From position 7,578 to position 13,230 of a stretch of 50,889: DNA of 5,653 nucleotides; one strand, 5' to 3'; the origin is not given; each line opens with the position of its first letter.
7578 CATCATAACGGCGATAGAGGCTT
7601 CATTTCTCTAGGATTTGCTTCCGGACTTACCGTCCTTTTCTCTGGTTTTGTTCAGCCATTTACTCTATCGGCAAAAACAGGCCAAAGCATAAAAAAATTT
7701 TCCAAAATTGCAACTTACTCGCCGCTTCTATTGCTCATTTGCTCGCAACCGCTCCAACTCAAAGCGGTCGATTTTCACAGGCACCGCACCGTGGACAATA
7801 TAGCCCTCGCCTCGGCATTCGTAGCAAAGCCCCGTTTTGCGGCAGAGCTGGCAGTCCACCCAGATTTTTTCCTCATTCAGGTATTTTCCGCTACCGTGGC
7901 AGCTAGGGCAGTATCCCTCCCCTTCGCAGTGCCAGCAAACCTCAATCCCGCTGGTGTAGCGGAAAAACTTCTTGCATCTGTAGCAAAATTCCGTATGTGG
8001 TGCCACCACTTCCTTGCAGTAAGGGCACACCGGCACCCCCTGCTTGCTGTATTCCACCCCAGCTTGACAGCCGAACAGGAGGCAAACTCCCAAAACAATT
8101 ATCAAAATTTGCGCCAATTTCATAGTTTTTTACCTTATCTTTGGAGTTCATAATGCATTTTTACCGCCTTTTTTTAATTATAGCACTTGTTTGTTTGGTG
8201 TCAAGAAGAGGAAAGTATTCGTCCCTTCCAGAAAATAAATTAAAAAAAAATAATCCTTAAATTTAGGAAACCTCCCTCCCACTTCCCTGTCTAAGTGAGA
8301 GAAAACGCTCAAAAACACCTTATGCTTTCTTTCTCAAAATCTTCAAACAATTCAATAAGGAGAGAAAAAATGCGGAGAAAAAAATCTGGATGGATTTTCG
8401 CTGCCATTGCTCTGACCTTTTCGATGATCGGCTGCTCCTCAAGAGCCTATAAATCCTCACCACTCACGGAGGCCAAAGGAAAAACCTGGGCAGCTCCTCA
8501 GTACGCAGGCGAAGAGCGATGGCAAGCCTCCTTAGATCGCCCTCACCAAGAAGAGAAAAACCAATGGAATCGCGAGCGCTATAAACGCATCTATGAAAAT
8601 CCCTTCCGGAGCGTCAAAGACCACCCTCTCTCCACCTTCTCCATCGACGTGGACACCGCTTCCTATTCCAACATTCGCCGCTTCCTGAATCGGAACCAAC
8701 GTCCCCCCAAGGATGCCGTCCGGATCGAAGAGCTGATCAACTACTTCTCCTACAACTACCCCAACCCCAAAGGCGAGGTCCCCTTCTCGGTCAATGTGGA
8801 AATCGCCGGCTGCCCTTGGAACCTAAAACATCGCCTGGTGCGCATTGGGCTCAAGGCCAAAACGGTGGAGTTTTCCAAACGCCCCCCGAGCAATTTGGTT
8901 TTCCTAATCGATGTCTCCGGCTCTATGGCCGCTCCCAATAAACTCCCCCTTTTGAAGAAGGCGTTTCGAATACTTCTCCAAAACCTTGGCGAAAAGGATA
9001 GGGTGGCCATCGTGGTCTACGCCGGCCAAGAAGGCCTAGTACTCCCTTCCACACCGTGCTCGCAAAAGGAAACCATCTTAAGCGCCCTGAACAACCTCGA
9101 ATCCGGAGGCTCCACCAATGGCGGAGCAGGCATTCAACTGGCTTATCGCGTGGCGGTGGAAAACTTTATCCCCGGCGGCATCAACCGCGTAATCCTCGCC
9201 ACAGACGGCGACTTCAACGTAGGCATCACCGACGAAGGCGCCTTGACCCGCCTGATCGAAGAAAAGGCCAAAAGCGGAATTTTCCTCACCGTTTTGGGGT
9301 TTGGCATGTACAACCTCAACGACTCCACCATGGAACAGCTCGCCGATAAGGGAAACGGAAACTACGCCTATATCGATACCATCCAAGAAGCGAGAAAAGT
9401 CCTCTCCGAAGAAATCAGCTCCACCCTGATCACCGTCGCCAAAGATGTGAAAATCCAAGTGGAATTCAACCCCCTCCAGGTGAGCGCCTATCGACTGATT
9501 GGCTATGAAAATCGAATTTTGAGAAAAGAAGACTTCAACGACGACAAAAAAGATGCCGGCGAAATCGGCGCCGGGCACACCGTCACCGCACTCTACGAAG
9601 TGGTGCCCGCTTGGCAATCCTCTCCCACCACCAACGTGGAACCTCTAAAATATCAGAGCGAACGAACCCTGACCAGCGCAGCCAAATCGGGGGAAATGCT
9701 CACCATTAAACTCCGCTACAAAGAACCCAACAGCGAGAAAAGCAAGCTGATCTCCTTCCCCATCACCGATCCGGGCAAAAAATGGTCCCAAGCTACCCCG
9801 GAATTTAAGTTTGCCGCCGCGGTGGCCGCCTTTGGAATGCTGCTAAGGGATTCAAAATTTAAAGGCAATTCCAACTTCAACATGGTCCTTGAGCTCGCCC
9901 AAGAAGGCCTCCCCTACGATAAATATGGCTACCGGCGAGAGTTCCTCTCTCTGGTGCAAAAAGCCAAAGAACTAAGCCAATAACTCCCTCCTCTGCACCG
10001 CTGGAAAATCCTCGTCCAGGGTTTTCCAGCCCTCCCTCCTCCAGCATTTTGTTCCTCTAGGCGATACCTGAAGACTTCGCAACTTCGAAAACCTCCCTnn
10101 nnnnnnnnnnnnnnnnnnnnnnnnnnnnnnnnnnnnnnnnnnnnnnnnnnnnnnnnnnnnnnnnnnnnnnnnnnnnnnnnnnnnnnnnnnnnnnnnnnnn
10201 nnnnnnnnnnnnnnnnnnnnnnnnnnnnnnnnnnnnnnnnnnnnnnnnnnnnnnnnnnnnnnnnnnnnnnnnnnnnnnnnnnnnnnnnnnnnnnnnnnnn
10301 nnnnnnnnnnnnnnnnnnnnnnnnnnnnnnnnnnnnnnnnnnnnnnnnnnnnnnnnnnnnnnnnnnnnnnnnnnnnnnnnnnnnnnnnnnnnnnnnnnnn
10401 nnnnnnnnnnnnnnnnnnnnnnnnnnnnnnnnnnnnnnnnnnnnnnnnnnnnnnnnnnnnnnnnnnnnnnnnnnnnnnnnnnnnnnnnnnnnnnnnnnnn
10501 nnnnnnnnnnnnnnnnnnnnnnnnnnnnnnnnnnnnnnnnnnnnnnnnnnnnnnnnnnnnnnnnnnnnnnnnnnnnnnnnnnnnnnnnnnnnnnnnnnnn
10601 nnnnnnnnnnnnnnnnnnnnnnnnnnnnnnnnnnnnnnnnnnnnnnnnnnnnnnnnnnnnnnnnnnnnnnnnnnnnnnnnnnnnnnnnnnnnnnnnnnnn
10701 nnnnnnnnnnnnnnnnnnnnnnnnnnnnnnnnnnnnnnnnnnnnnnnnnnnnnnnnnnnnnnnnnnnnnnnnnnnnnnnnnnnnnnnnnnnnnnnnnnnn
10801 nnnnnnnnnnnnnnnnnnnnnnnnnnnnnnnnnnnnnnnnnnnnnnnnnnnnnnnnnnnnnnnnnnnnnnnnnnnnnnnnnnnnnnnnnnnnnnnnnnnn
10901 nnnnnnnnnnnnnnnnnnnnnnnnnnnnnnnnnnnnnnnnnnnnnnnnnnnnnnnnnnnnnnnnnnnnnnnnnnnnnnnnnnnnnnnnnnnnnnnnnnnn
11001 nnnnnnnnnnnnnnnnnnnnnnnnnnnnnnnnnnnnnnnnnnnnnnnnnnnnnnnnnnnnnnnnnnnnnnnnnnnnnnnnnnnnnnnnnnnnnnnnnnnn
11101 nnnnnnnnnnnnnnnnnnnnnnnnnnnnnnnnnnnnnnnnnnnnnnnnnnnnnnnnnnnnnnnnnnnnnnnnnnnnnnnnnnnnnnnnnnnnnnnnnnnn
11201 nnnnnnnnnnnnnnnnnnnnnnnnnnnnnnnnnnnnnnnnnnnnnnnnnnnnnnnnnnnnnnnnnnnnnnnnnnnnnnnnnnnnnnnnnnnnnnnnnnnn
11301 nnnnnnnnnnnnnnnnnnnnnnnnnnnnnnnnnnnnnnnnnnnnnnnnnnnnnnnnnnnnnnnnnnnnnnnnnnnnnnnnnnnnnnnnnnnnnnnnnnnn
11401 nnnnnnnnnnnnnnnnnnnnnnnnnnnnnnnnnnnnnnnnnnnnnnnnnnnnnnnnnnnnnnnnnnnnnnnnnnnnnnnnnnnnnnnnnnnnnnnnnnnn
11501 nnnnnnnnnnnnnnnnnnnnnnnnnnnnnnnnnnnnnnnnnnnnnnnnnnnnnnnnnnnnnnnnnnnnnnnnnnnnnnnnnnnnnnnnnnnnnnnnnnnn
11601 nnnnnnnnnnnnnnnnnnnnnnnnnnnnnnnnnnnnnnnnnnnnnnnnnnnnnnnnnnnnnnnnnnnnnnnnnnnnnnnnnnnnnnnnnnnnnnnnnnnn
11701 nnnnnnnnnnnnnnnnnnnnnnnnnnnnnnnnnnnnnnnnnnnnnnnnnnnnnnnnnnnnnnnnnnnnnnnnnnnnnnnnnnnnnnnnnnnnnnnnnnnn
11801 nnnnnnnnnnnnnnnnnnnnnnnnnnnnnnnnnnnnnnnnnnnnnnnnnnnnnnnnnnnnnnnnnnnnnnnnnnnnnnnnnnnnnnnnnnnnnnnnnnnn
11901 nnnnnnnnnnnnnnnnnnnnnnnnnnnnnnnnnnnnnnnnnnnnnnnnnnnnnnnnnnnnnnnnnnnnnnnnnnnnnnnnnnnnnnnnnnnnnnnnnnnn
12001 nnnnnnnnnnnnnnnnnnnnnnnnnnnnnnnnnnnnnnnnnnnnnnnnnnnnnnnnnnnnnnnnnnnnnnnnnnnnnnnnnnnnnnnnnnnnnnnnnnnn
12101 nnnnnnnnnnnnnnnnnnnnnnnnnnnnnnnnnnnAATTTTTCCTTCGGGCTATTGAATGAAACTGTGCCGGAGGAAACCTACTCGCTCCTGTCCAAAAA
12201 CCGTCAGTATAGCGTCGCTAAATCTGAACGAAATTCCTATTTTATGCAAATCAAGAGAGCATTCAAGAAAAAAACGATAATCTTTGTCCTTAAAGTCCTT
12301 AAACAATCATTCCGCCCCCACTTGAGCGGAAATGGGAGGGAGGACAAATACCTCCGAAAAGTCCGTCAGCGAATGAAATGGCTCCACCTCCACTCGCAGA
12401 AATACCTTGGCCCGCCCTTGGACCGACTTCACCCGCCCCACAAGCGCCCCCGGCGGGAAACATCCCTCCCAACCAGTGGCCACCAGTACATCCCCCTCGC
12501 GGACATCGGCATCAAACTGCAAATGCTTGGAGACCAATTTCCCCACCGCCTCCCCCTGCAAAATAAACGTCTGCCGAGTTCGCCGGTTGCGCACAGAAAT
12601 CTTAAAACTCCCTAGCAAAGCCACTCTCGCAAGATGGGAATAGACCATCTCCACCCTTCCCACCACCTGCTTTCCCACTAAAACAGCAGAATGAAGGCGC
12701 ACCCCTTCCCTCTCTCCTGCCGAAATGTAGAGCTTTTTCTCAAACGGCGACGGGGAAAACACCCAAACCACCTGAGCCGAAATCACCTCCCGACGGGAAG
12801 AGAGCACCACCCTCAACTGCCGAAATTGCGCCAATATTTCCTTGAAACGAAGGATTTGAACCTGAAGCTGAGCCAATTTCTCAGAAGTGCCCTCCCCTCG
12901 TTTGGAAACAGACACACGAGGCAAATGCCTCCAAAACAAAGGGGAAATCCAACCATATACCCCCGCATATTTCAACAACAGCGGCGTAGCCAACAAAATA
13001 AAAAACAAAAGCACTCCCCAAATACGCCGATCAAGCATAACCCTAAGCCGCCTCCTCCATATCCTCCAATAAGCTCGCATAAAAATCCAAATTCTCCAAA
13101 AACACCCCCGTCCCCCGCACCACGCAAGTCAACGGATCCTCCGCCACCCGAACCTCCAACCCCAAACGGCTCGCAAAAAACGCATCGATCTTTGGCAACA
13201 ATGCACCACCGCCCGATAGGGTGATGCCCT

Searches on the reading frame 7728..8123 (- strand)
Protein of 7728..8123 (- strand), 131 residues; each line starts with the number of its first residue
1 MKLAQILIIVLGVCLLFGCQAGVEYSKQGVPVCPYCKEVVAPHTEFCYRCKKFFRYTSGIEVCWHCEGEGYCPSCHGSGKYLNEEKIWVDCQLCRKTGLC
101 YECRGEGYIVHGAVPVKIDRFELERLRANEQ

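Call 59: search_protein_families(library=pfam, proteins=[window:7728-8123:-], max_evalue=0.1)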
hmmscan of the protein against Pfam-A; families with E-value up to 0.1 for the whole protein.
window:7728-8123:- (131 aa): 6 families
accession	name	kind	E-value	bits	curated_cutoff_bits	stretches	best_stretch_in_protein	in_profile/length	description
PF25433.1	DUF7895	-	7.7e-07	29.8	27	2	90-112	4-26/75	Domain of unknown function (DUF7895)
PF12773.13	DZR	-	0.0086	16.7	27.3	1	30-50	24-44/45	Double zinc ribbon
PF00684.25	DnaJ_CXXCXGXG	-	0.011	16.5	32.7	0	63-110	1-54/65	DnaJ central domain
PF13248.11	Zn_ribbon_3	-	0.029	14.3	27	1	33-50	5-22/26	zinc-ribbon domain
PF23733.2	GRXCR1-2_C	-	0.051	13.9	26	1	63-100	1-41/47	GRXCR1/2, C-terminal domain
PF24460.1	DUF7575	-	0.098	12.5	28.5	1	29-50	2-23/28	Domain of unknown function (DUF7575)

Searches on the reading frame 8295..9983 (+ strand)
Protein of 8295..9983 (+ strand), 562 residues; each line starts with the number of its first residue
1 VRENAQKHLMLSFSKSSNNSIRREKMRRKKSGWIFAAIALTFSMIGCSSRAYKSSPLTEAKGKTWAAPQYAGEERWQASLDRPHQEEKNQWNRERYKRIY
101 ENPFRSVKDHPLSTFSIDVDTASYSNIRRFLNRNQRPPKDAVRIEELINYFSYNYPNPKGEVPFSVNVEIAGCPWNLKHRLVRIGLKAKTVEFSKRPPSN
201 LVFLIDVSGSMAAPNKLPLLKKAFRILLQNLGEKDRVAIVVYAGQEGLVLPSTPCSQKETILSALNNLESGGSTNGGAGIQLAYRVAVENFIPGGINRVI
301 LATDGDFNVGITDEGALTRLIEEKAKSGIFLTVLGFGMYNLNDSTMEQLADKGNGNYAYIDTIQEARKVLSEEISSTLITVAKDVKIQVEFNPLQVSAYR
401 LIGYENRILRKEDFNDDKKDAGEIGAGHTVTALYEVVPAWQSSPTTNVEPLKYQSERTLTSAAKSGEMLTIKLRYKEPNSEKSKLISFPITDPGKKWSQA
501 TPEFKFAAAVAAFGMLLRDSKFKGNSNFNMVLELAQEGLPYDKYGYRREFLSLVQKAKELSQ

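Call 13: search_protein_families(library=pfam, proteins=[window:8295-9983:+], max_evalue=0.001)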
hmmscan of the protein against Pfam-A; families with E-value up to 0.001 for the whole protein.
window:8295-9983:+ (562 aa): 5 families
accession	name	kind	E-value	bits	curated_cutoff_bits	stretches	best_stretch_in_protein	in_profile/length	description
PF12034.13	YfbK_C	-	9.4e-76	254.5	25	1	376-560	1-184/184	Uncharacterized protein YfbK, C-terminal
PF12450.13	vWF_A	-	1.3e-42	144.1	25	1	91-183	2-94/94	von Willebrand factor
PF00092.34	VWA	-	8.9e-18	65.5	23.8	1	200-362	1-164/174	von Willebrand factor type A domain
PF13519.12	VWA_2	-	2e-15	57.8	27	1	201-305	1-106/107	von Willebrand factor type A domain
PF13768.12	VWA_3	-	6.1e-10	39.8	27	1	200-357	2-153/155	von Willebrand factor type A domain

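Call 60: search_protein_families(library=padloc, proteins=[window:8295-9983:+], max_evalue=0.01)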
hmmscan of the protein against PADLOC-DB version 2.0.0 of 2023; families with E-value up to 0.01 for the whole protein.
window:8295-9983:+ (562 aa): 0 families

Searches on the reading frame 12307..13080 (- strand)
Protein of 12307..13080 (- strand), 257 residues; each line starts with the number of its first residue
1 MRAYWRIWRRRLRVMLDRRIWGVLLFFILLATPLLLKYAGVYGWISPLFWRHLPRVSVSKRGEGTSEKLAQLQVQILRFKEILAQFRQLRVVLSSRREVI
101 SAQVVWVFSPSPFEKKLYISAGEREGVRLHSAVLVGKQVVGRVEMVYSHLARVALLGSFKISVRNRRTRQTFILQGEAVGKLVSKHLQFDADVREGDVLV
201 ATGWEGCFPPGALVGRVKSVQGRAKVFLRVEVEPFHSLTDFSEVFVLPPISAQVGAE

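Call 13: search_protein_families(library=pfam, proteins=[window:12307-13080:-], max_evalue=0.001)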
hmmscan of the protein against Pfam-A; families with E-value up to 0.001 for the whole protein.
window:12307-13080:- (257 aa): 1 family
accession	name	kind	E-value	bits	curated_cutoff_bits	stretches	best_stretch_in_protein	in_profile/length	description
PF04085.20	MreC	-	9.3e-29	100.5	28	1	109-247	5-146/147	Rod shape-determining protein MreC, barrel core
